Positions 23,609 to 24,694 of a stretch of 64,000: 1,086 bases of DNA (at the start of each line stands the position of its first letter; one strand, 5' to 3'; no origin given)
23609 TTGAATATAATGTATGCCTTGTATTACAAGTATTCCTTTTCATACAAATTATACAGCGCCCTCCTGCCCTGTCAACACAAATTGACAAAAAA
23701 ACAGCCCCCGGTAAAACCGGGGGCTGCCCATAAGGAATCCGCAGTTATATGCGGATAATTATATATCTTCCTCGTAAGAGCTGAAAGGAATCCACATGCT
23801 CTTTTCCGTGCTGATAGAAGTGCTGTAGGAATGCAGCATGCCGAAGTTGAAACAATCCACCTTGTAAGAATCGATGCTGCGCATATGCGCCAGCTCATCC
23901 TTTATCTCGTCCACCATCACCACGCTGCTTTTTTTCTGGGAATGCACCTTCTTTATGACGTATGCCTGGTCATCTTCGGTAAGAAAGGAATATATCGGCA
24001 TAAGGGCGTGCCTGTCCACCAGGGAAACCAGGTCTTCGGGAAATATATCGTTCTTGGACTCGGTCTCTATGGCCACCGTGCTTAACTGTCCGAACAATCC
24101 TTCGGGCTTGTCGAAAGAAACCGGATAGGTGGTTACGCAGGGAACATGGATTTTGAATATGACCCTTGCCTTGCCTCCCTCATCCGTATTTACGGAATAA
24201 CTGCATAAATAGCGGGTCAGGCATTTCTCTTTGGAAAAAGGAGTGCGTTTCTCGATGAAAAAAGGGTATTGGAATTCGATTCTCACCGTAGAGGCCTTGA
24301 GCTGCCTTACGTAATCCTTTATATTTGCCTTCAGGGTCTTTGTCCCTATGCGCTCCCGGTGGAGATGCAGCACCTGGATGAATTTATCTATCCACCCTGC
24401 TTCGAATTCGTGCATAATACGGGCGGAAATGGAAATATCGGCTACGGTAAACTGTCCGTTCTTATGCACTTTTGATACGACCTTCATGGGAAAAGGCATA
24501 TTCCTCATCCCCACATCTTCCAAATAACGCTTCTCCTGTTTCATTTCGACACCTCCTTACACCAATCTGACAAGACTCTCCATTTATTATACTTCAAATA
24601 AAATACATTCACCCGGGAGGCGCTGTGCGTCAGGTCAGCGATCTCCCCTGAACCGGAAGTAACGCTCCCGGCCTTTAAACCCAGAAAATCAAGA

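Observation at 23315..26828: Acetate kinase followed by a catalytically degenerate acetate-kinase paralogue and a degenerate FolE2-like protein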

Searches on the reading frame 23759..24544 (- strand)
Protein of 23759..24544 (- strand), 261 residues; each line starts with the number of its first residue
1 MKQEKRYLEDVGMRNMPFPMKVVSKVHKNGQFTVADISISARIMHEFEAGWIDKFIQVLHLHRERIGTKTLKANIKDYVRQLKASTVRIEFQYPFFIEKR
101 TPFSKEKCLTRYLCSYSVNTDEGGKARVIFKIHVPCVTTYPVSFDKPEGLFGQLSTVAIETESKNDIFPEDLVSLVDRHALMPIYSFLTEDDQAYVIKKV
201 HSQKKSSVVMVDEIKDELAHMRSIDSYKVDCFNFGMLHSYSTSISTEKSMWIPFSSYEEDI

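Call 3: search_protein_families(library=pfam, proteins=[window:23759-24544:-], max_evalue=0.01)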
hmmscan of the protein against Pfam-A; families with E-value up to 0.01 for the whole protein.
window:23759-24544:- (261 aa): 1 family
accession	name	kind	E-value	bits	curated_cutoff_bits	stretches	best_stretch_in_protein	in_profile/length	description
PF02649.19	GCHY-1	-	5.3e-23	82.3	25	1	5-241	12-257/260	Type I GTP cyclohydrolase folE2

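Call 4: search_protein_families(library=ncbifam, proteins=[window:23759-24544:-], max_evalue=0.01)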
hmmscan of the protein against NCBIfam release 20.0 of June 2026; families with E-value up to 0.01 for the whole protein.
window:23759-24544:- (261 aa): 4 families
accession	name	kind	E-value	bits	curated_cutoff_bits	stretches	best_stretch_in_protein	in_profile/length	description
NF010200.1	PRK13674.1-1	equivalog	6.3e-20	71.8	215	1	5-241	11-263/270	GTP cyclohydrolase FolE2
NF010204.0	PRK13675.1-1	equivalog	2.1e-05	24.1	468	1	92-206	109-226/267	GTP cyclohydrolase IV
TIGR00294.2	TIGR00294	equivalog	0.00043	19.5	220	0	155-205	195-245/302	GTP cyclohydrolase MptA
TIGR00166.1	S6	equivalog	0.0043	17.3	42.9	0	4-49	36-77/95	30S ribosomal protein S6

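Call 6: search_solved_structures(query=window:23759-24544:-, show_alignments=3, max_evalue=1)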
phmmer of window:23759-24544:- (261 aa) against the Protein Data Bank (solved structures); distinct sequences matched with E-value up to 1: 4.
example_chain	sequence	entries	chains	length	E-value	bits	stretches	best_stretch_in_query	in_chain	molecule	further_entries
2r5r_A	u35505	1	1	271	4.1e-25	91.9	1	8-246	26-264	UPF0343 protein NE1163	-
3d2o_A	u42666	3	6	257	1.8e-16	63.6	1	8-242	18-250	UPF0343 protein NGO0387 | GTP cyclohydrolase FolE2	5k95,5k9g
8g6c_A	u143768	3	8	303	3.5e-15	59.4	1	8-244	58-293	GTP cyclohydrolase FolE2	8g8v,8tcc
2wb6_A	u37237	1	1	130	0.33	13.6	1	174-248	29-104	AFV1-102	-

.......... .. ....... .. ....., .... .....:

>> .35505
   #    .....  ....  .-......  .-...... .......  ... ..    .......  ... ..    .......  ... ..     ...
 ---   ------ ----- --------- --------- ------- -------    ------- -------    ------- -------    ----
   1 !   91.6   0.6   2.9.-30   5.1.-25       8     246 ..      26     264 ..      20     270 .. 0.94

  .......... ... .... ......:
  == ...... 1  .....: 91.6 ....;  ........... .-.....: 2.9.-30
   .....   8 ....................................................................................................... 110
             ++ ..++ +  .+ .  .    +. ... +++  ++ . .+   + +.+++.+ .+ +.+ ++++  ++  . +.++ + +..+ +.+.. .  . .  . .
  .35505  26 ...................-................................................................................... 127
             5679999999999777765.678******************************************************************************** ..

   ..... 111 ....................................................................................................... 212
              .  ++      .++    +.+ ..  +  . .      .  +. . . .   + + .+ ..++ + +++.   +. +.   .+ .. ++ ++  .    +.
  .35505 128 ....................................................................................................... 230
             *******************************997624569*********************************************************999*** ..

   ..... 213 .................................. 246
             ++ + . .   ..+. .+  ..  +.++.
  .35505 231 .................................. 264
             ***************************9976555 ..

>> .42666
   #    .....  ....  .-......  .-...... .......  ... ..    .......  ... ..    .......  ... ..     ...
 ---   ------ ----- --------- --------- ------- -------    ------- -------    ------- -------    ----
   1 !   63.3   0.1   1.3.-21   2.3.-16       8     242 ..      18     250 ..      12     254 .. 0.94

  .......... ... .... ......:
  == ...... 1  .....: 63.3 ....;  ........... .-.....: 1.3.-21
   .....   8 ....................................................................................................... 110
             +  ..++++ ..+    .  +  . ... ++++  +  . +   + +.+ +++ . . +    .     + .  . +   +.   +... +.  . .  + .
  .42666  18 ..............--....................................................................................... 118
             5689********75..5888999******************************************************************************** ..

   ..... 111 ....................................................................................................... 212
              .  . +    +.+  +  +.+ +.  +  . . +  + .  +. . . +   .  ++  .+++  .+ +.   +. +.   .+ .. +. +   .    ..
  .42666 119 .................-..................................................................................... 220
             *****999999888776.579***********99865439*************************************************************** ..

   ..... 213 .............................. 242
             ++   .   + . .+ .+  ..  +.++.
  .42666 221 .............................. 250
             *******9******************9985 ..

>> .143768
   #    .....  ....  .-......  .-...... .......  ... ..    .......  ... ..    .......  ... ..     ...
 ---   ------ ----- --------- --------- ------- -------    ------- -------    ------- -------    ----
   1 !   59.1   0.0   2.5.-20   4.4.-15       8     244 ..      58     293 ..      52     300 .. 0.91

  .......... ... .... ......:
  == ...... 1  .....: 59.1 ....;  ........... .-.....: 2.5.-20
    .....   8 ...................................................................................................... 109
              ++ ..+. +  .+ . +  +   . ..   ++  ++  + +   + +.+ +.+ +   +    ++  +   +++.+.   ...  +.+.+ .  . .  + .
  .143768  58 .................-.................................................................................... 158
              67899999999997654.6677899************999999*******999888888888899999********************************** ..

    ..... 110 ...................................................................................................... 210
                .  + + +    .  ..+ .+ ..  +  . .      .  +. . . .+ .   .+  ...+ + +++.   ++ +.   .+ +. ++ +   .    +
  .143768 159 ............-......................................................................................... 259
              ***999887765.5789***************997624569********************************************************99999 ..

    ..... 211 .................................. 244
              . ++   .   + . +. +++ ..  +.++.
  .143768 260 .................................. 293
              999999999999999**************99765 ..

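Call 11: find_homologous_proteins(query=window:23759-24544:-, max_evalue=0.00001)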
Query window:23759-24544:- (261 aa): 739 proteins with E <= 0.00001 among 876 candidates; the best 120 are listed.
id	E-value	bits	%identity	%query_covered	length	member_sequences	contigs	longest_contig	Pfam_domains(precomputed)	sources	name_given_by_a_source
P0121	3.0e-171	585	100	100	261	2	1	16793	PF02649.20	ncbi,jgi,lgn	ncbi:MAG: GTP cyclohydrolase, FolE2/MptA family [Candidatus Omnitrophota bacterium]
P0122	6.4e-153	525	89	100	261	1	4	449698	PF02649.20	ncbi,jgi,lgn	jgi:GTP cyclohydrolase I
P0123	5.5e-145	499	82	100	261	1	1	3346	PF02649.20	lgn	-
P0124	4.1e-141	487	80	100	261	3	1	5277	PF02649.20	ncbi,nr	ncbi:MAG: GTP cyclohydrolase, FolE2/MptA family [Candidatus Omnitrophica bacterium]|nr:GTP cyclohydr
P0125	2.0e-138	478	79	100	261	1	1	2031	PF02649.20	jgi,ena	-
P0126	1.6e-136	472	78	99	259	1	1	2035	PF02649.20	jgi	jgi:GTP cyclohydrolase IB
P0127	1.5e-135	468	79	100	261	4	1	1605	PF02649.20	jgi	jgi:GTP cyclohydrolase I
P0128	1.8e-132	458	76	99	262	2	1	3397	PF02649.20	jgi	jgi:GTP cyclohydrolase I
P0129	4.9e-132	457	76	100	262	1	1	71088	PF02649.20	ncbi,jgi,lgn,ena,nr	ncbi:MAG: GTP cyclohydrolase I FolE2 [Candidatus Omnitrophica bacterium]|nr:GTP cyclohydrolase I Fol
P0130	1.0e-124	433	73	98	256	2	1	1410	PF02649.20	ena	-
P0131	1.7e-121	422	71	99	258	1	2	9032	PF02649.20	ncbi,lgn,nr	ncbi:MAG: GTP cyclohydrolase, FolE2/MptA family [Candidatus Omnitrophica bacterium]|nr:GTP cyclohydr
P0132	2.7e-121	422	71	98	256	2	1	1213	PF02649.20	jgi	-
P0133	1.5e-120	419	71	98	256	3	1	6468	PF02649.20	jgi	-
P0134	1.6e-115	403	69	98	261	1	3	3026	PF02649.20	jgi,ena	-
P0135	3.0e-115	402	67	99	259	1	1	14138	PF02649.20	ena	-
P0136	5.2e-114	398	67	99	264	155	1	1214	PF02649.20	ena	-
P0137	6.3e-114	398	67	99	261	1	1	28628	PF02649.20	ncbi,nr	ncbi:MAG: GTP cyclohydrolase, FolE2/MptA family [Candidatus Omnitrophica bacterium]|nr:GTP cyclohydr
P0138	4.2e-113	395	66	99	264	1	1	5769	PF02649.20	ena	-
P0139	6.8e-113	394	67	98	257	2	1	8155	PF02649.20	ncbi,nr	ncbi:MAG: GTP cyclohydrolase, FolE2/MptA family, partial [Candidatus Omnitrophica bacterium]|nr:GTP 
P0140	8.9e-113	394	65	99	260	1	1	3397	PF02649.20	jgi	jgi:GTP cyclohydrolase I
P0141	1.1e-112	394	68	96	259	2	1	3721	PF02649.20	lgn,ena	-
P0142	1.2e-112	393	66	99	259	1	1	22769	PF02649.20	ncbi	ncbi:MAG: GTP cyclohydrolase, FolE2/MptA family [Candidatus Omnitrophota bacterium]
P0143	2.7e-112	392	66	99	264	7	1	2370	PF02649.20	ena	-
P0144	3.6e-112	392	67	98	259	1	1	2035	PF02649.20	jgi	jgi:GTP cyclohydrolase I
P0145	6.2e-112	391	65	99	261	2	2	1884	PF02649.20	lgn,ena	-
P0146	6.9e-112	391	64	99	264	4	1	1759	PF02649.20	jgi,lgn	jgi:GTP cyclohydrolase I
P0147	1.1e-111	390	66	98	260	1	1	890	PF02649.20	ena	-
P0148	1.8e-111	390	65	100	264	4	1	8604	PF02649.20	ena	-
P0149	4.2e-111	388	66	99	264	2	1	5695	PF02649.20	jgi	jgi:GTP cyclohydrolase I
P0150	5.5e-111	388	68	99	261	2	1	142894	PF02649.20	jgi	jgi:GTP cyclohydrolase FolE2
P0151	5.6e-111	388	67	96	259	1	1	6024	PF02649.20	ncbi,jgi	ncbi:MAG: GTP cyclohydrolase, FolE2/MptA family [Candidatus Omnitrophota bacterium]|jgi:GTP cyclohyd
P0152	6.1e-111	388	65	98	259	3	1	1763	PF02649.20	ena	-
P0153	7.7e-111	388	66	99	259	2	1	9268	PF02649.20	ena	-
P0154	9.4e-111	387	63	100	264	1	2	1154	PF02649.20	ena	-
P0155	1.0e-110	387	67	98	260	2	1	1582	PF02649.20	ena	-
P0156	1.0e-110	387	64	100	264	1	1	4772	PF02649.20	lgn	-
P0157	1.1e-110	387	65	98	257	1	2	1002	PF02649.20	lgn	-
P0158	1.1e-110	387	63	100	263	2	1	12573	PF02649.20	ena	-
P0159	1.5e-110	387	62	100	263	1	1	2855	PF02649.20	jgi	jgi:GTP cyclohydrolase I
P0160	1.8e-110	386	65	100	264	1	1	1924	PF02649.20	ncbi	-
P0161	2.0e-110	386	63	98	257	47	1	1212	PF02649.20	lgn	-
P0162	2.4e-110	386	65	100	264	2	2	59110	PF02649.20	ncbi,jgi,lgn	-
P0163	3.4e-110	385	65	99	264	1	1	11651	PF02649.20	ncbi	ncbi:MAG: GTP cyclohydrolase, FolE2/MptA family [Fibrobacterota bacterium]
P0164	3.7e-110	385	65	98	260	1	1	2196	PF02649.20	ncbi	-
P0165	3.7e-110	385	63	100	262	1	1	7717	PF02649.20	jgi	-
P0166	4.6e-110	385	64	98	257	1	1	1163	PF02649.20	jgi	jgi:GTP cyclohydrolase I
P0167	4.6e-110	385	64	98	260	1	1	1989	PF02649.20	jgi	jgi:GTP cyclohydrolase IB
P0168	4.9e-110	385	64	99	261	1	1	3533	PF02649.20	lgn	-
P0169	5.8e-110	385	63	99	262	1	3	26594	PF02649.20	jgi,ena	-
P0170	6.0e-110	385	63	100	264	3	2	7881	PF02649.20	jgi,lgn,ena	-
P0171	9.2e-110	384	65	99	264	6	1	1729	PF02649.20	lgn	-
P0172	9.2e-110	384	64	98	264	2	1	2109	PF02649.20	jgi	jgi:GTP cyclohydrolase I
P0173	1.1e-109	384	66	98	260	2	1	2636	PF02649.20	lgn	-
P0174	1.4e-109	383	65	98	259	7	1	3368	PF02649.20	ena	-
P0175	1.7e-109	383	64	99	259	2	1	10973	PF02649.20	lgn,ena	-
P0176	1.9e-109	383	65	100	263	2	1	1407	PF02649.20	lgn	-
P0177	2.0e-109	383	63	99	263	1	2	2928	PF02649.20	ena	-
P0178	2.0e-109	383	66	100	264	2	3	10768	PF02649.20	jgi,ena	-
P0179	3.7e-109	382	64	99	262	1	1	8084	PF02649.20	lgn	-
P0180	3.7e-109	382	62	99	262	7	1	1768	PF02649.20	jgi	-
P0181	3.8e-109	382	63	98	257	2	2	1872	PF02649.20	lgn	-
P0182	3.8e-109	382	65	99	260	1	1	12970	PF02649.20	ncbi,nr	ncbi:MAG: GTP cyclohydrolase, FolE2/MptA family [Phycisphaerae bacterium]|nr:GTP cyclohydrolase, Fol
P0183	5.5e-109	381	64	100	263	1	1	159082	PF02649.20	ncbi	-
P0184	6.1e-109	381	64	99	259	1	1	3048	PF02649.20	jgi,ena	-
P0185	7.1e-109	381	63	100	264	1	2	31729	PF02649.20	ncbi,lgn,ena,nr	ncbi:MAG: GTP cyclohydrolase, FolE2/MptA family [Candidatus Aureabacteria bacterium]|nr:GTP cyclohyd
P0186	7.3e-109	381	63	100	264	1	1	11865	PF02649.20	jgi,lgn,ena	-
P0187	9.2e-109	381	65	98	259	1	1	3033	PF02649.20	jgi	jgi:GTP cyclohydrolase IB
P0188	9.7e-109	381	65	100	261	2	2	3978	PF02649.20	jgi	-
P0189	1.7e-108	380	64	100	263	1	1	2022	PF02649.20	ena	-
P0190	2.1e-108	380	63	98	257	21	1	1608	PF02649.20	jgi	jgi:GTP cyclohydrolase I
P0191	2.1e-108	380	63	99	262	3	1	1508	PF02649.20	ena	-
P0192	2.5e-108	379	64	100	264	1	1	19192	PF02649.20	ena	-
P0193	2.6e-108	379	63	100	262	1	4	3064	PF02649.20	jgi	jgi:GTP cyclohydrolase I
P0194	2.6e-108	379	66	99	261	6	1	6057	PF02649.20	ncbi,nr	ncbi:MAG: GTP cyclohydrolase, FolE2/MptA family [Phycisphaerae bacterium]|nr:GTP cyclohydrolase, Fol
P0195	2.8e-108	379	65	100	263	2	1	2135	PF02649.20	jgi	-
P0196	4.4e-108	378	66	99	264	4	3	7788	PF02649.20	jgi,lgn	jgi:GTP cyclohydrolase I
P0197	5.2e-108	378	63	99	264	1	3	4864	PF02649.20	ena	-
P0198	6.0e-108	378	63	98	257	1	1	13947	PF02649.20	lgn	-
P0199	6.4e-108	378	63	100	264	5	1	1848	PF02649.20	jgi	jgi:GTP cyclohydrolase I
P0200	6.6e-108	378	63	98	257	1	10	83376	PF02649.20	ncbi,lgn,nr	ncbi:MAG: GTP cyclohydrolase, FolE2/MptA family [Geobacteraceae bacterium]|nr:GTP cyclohydrolase, Fo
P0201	6.7e-108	378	63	100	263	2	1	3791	PF02649.20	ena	-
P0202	6.8e-108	378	64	99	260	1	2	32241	PF02649.20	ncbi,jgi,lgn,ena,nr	ncbi:MAG: hypothetical protein A3J83_00795 [Elusimicrobia bacterium RIFOXYA2_FULL_40_6]|nr:MAG: hypo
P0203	7.2e-108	378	65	98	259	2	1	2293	PF02649.20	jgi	jgi:GTP cyclohydrolase I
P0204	9.8e-108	377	63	99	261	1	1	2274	PF02649.20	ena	-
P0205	9.9e-108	377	65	99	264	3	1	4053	PF02649.20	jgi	-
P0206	1.1e-107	377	65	98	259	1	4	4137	PF02649.20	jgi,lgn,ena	jgi:GTP cyclohydrolase FolE2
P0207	1.3e-107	377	64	98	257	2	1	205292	PF02649.20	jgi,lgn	-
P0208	1.4e-107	377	67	97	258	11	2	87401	PF02649.20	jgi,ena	-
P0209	1.5e-107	377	63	99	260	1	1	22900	PF02649.20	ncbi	-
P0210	1.5e-107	377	64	99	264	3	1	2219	PF02649.20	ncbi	-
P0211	1.6e-107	377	66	97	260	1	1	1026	PF02649.20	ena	-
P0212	1.7e-107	377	63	100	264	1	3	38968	PF02649.20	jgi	jgi:GTP cyclohydrolase I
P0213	1.7e-107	377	63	98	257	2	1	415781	PF02649.20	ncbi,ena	-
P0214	1.8e-107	376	64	98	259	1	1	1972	PF02649.20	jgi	jgi:GTP cyclohydrolase IB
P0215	1.8e-107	376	63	98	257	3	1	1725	PF02649.20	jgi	jgi:GTP cyclohydrolase I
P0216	1.9e-107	376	63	98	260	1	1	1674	PF02649.20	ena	-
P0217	1.9e-107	376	63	100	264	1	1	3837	PF02649.20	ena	-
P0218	1.9e-107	376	62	99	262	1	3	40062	PF02649.20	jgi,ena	-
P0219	2.0e-107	376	63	98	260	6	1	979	PF02649.20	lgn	-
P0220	2.0e-107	376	63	98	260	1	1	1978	PF02649.20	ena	-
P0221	2.1e-107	376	63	98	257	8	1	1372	PF02649.20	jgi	jgi:GTP cyclohydrolase IB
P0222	2.1e-107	376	63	100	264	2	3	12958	PF02649.20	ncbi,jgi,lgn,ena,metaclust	metaclust:\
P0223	2.2e-107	376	64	98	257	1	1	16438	PF02649.20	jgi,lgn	jgi:GTP cyclohydrolase FolE2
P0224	2.6e-107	376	62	98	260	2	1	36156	PF02649.20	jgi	-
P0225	2.6e-107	376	66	99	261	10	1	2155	PF02649.20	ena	-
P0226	2.7e-107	376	63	98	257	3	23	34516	PF02649.20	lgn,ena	-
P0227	3.2e-107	376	63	100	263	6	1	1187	PF02649.20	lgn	-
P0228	3.5e-107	376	65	99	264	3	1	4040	PF02649.20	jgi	jgi:GTP cyclohydrolase I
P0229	3.6e-107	375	63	98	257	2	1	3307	PF02649.20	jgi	jgi:GTP cyclohydrolase IB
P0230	4.0e-107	375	65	98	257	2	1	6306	PF02649.20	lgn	-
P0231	4.2e-107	375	64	100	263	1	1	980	PF02649.20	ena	-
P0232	4.6e-107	375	63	99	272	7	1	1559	PF02649.20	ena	-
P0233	5.1e-107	375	63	98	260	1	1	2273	PF02649.20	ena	-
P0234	5.5e-107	375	64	99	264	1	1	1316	PF02649.20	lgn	-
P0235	5.6e-107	375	63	99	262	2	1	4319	PF02649.20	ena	-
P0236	6.7e-107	375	62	100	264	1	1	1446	PF02649.20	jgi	-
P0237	7.2e-107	374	63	100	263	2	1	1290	PF02649.20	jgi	-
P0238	7.6e-107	374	65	98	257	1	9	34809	PF02649.20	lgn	-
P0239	8.7e-107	374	64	99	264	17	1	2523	PF02649.20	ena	-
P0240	8.7e-107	374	64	100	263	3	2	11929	PF02649.20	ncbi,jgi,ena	jgi:GTP cyclohydrolase I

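Call 13: find_related_loci(query=A1, collection=genome_contigs, flank=6000)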
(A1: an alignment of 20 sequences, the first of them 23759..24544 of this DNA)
Query A1 (261 aa) in genome_contigs; peptide patterns used: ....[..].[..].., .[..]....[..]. (x = any residue, [..] = any of these).
587 stretches matched a pattern; 206 encode a relative of the query (tblastn E <= 1e-3); the best 80 are kept; 80 distinct loci.
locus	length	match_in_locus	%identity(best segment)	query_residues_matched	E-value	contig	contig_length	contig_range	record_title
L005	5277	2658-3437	80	1-260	2e-149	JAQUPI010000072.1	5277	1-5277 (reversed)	MAG: Candidatus Omnitrophota bacterium isolate STD1_220 NODE_59650_length_5277_cov_3.498058_Sandtown_D1, whole genome sh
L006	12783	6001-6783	79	1-261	8e-145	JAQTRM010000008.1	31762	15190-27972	MAG: Candidatus Omnitrophota bacterium isolate STB_163 NODE_2967_length_31762_cov_11.199684_Sandtown_B, whole genome sho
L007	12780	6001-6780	76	1-260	1e-139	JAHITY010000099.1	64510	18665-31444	MAG: Candidatus Omnitrophota bacterium isolate MM_PC_MetaG.mb.228 MM_PC_MetaG.mb.228_k141_1339967, whole genome shotgun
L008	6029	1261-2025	71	1-255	2e-129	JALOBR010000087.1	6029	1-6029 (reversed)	MAG: Candidatus Omnitrophota bacterium isolate SO_2017_LW3 bin 47 NODE_47000_length_6029_cov_1.092850_LW162_2017, whole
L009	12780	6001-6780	67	3-261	1e-120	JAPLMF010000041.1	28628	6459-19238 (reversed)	MAG: Candidatus Omnitrophota bacterium isolate LacPavin_0419_WC70L_MAG_47_7 LacPavin_0419_WC70L_scaffold_388474, whole g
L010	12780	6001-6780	68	1-258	8e-121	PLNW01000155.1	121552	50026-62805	MAG: Myxococcales bacterium isolate fen_1158 73.20120800_E1D.7_contig_999, whole genome shotgun sequence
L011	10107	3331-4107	67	3-259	1e-120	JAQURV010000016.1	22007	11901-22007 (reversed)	MAG: Candidatus Omnitrophota bacterium isolate STD1_81 NODE_5196_length_22007_cov_3.247212_Sandtown_D1, whole genome sho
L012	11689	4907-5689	66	1-259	8e-121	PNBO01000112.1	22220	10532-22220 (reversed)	MAG: Myxococcales bacterium isolate fen_1138 73.20120700_E3M.16_contig_43081, whole genome shotgun sequence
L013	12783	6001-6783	66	1-259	8e-120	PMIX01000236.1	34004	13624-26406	MAG: Myxococcales bacterium isolate fen_1127 73.20120600_E3D.16_contig_26520, whole genome shotgun sequence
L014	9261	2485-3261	66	1-258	3e-119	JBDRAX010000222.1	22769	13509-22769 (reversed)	MAG: Candidatus Omnitrophota bacterium isolate MEGAHIT-group-1.1021 k141_9576447, whole genome shotgun sequence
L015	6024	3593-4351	67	3-253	6e-118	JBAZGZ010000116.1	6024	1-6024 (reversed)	MAG: Candidatus Omnitrophota bacterium isolate SO_2017_LW3_58 NODE_47063_length_6024_cov_0.991860_LW162_2017, whole geno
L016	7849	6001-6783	65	1-259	7e-117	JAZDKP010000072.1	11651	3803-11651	MAG: Fibrobacterota bacterium isolate MEGAHIT-group-0.541 k141_11926950, whole genome shotgun sequence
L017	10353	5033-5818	64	1-260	6e-117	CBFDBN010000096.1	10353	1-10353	MAG TPA_asm: uncultured bacterium isolate SRR26215676_binner13_Refined_113 genome assembly, contig: ERZ25073495.4728, wh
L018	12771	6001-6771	65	1-255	8e-117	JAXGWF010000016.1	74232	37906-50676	MAG: Geobacteraceae bacterium isolate AnMBR.bin460 bin460_16, whole genome shotgun sequence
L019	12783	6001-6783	67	1-259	2e-116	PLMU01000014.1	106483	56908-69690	MAG: Phycisphaerales bacterium isolate fen_1357 73.20120800_E2X.42_contig_1274, whole genome shotgun sequence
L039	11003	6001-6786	63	1-260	3e-113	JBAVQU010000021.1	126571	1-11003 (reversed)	MAG: Candidatus Zixiibacteriota bacterium isolate MFD02350_ilm_asm_bin5 k127_5693, whole genome shotgun sequence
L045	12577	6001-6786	63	1-260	1e-112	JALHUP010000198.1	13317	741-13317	MAG: Candidatus Zixiibacteriota bacterium isolate PFL53 seq_1528487, whole genome shotgun sequence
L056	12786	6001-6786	63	1-260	9e-112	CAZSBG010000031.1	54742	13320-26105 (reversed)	MAG TPA_asm: uncultured Cytophagia bacterium isolate SRP141376_co4_290 genome assembly, contig: NODE_1067_length_54742_c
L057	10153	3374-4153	63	1-258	3e-111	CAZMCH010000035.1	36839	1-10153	MAG TPA_asm: uncultured bacterium isolate binchicken_co274_484 genome assembly, contig: NODE_2883_length_36839_cov_5.661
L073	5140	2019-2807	60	1-261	5e-109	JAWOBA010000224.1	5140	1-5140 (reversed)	MAG: Desulfatiglandales bacterium isolate BLK2-2.bin.228 k191_632248, whole genome shotgun sequence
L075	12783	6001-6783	61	1-259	2e-108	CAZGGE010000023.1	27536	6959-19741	MAG TPA_asm: uncultured Pirellulales bacterium isolate SRP141376_co1_247 genome assembly, contig: NODE_3947_length_27536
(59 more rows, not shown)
